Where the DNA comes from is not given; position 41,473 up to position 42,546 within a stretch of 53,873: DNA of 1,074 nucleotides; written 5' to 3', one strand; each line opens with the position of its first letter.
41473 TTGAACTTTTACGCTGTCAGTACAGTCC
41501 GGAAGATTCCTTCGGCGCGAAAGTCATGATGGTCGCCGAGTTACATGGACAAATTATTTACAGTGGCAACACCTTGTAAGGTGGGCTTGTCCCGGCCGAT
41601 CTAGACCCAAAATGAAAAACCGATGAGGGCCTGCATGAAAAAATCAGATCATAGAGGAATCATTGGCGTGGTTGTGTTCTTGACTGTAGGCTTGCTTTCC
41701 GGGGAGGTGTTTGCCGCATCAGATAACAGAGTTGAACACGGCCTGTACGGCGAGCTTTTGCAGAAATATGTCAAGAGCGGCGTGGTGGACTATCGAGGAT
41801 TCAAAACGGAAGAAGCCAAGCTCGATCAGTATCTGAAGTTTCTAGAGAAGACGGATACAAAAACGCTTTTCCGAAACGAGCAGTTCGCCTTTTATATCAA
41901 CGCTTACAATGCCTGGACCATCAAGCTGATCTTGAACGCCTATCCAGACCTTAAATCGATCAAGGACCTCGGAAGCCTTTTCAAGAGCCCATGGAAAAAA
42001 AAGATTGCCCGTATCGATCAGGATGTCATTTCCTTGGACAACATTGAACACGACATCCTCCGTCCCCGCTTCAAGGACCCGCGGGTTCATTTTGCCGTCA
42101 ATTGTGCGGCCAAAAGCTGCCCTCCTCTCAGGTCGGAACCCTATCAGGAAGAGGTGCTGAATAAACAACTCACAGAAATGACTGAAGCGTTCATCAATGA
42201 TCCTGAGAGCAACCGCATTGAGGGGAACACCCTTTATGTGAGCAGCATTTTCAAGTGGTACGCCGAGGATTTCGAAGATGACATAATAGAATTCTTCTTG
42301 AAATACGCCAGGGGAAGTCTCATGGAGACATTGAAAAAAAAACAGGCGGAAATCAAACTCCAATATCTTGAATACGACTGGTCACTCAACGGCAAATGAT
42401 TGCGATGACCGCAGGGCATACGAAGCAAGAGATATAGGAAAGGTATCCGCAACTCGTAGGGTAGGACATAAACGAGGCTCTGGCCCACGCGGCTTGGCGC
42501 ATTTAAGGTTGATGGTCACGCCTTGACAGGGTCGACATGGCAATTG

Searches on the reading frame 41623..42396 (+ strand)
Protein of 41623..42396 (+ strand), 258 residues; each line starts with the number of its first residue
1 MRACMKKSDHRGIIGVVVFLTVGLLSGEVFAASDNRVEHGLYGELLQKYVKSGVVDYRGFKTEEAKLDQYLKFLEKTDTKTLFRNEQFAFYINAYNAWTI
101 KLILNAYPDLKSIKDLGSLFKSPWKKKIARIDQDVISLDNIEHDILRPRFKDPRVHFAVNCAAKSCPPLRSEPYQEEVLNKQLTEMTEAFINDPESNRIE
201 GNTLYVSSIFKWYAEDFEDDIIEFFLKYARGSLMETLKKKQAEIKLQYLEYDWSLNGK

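Call 26: search_protein_families(library=pfam, proteins=[window:41623-42396:+], max_evalue=0.001)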
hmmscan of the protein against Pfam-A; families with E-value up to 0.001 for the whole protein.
window:41623-42396:+ (258 aa): 1 family
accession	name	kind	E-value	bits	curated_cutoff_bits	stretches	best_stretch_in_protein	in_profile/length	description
PF04784.19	DUF547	-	3e-27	95.5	27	1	81-191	3-125/125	Protein of unknown function, DUF547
